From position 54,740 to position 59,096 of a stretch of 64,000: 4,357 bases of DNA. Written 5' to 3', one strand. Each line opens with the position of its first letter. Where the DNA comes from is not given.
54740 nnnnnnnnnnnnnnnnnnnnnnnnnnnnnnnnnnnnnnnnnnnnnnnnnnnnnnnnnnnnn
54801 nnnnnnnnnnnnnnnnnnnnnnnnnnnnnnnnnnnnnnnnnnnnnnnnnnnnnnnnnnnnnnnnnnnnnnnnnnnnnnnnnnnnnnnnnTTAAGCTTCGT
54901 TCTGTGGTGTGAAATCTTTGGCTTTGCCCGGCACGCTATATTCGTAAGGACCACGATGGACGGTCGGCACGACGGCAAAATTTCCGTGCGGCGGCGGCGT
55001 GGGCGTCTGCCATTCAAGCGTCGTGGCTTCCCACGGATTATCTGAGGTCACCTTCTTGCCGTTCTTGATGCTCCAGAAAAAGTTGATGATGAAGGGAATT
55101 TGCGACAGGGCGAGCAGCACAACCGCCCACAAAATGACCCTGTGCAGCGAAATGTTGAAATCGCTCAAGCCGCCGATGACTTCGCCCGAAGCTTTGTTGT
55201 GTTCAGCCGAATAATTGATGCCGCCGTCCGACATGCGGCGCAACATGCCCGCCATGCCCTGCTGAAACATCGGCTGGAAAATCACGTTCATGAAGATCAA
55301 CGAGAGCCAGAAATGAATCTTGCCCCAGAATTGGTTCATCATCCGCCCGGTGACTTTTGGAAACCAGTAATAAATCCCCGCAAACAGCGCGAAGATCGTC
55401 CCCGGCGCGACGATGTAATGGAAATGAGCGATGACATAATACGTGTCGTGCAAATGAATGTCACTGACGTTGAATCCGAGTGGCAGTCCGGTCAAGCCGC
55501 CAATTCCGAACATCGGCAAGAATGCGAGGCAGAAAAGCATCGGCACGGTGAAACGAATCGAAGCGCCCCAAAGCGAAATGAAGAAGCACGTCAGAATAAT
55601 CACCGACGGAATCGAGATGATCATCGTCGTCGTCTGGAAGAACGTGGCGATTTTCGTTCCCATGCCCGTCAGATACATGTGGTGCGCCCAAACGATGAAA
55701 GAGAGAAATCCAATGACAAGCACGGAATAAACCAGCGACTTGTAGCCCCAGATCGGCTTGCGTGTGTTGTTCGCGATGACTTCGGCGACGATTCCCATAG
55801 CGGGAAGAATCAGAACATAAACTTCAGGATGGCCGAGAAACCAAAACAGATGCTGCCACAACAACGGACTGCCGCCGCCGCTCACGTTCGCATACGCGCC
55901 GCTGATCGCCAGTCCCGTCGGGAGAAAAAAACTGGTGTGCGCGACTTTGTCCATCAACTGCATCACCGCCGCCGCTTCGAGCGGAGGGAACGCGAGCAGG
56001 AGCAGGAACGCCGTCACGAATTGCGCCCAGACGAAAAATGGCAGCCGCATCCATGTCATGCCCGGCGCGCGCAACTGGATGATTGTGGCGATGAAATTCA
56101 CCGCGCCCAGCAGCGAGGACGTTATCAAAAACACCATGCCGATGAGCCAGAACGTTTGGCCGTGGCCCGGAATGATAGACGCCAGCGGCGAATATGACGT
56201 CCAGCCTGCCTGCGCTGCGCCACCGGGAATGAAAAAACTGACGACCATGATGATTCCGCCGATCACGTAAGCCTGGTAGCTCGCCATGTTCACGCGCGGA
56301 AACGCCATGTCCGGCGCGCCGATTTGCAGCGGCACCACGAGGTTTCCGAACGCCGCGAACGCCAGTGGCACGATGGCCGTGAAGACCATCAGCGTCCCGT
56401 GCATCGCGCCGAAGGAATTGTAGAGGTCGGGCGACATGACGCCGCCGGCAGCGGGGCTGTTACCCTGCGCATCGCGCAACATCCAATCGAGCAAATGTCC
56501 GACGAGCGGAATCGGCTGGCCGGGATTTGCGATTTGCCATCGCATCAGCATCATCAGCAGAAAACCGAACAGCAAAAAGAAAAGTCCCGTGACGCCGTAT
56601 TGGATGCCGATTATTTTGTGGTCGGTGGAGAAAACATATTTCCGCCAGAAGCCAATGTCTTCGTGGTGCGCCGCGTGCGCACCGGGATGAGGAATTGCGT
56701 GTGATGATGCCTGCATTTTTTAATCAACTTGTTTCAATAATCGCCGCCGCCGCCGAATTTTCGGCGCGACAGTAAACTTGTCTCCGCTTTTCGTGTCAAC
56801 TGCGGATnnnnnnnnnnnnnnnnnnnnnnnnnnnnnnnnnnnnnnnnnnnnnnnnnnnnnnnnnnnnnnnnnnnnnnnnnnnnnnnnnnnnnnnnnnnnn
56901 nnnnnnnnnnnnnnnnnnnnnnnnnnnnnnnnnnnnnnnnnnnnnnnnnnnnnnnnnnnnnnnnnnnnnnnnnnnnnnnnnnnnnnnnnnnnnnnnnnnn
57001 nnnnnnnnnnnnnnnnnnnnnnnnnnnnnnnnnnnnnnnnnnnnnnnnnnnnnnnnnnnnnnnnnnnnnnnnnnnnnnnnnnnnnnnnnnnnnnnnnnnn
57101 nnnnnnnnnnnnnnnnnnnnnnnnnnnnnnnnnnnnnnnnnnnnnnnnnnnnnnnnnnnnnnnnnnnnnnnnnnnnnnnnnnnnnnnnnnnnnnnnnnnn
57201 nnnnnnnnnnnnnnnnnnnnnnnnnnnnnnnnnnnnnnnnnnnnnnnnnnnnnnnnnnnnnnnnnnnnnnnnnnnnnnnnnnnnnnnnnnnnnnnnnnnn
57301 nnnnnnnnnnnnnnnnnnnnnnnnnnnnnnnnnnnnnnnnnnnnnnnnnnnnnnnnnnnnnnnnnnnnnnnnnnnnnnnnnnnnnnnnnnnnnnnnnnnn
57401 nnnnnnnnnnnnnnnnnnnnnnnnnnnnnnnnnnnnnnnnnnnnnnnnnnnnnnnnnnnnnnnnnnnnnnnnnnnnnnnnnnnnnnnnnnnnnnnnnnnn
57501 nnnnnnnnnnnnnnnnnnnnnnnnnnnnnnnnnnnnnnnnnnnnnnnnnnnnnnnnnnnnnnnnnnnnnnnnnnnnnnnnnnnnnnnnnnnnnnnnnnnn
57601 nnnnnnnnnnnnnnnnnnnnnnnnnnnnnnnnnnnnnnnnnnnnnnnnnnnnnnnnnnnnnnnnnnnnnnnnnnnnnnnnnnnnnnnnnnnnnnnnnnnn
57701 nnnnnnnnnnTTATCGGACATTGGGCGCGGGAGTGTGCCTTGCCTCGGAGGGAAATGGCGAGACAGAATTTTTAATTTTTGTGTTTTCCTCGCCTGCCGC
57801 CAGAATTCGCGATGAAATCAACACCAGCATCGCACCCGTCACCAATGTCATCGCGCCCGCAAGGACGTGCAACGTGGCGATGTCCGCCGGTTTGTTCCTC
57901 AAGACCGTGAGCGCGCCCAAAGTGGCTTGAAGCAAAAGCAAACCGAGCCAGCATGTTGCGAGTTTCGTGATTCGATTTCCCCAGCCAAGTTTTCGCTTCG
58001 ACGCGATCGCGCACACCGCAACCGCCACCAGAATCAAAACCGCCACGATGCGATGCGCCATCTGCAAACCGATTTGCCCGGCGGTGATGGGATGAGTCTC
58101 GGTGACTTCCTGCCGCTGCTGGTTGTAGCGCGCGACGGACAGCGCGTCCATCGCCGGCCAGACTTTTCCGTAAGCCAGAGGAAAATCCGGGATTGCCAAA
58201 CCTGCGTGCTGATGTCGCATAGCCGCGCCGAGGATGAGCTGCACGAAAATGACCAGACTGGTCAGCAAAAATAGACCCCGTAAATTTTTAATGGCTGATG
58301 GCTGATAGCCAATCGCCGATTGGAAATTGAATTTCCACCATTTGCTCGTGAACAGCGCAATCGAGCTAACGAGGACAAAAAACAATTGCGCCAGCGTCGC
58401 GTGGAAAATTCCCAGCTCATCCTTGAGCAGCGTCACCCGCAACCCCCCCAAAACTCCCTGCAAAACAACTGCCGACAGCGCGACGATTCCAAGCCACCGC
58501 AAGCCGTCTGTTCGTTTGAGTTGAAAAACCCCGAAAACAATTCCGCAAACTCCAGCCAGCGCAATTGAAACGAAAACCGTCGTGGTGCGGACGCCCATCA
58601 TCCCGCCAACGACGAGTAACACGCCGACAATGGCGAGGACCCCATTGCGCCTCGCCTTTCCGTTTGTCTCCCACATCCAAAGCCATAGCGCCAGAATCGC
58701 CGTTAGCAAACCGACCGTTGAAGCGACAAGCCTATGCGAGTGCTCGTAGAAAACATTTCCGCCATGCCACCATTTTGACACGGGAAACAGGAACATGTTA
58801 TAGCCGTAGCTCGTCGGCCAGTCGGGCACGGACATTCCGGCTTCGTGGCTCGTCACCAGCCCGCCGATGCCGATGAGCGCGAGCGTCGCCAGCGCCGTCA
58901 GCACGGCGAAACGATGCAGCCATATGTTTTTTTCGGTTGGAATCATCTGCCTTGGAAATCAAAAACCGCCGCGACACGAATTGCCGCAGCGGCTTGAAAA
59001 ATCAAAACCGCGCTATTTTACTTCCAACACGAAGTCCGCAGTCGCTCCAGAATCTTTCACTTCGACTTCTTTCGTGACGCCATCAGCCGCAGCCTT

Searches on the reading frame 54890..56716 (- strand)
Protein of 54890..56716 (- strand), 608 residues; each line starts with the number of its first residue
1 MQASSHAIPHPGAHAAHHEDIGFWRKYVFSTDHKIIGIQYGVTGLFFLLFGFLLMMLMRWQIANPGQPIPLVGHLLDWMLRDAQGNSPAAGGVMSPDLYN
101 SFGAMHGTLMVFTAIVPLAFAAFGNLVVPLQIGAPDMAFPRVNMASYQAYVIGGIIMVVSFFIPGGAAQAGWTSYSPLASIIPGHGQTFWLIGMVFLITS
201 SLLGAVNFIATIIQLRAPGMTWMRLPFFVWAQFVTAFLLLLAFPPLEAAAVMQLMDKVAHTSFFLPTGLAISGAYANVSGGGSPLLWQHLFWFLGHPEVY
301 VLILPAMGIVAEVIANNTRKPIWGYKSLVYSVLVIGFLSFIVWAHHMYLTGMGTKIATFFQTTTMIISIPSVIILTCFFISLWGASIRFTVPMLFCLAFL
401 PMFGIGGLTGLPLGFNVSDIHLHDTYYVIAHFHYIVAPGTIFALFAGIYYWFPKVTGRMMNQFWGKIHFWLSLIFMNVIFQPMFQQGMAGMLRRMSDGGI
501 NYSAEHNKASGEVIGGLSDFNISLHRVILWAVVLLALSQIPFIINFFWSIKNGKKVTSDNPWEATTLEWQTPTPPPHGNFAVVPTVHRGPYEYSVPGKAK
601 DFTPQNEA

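Call 86: search_protein_families(library=pfam, proteins=[window:54890-56716:-], max_evalue=0.00001)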
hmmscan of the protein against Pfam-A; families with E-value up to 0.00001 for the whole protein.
window:54890-56716:- (608 aa): 1 family
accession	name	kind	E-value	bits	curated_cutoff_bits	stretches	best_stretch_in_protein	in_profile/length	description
PF00115.25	COX1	-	6.5e-130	434.3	34.8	1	36-502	2-413/436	Cytochrome C and Quinol oxidase polypeptide I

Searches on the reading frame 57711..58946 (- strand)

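Call 86: search_protein_families(library=pfam, proteins=[window:57711-58946:-], max_evalue=0.00001)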
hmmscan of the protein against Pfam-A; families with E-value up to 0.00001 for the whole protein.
window:57711-58946:- (411 aa): 1 family
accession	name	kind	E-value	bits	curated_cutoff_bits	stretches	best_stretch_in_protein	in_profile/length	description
PF02628.20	COX15-CtaA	-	1.9e-32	113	29.9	2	134-369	94-319/322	Cytochrome oxidase assembly protein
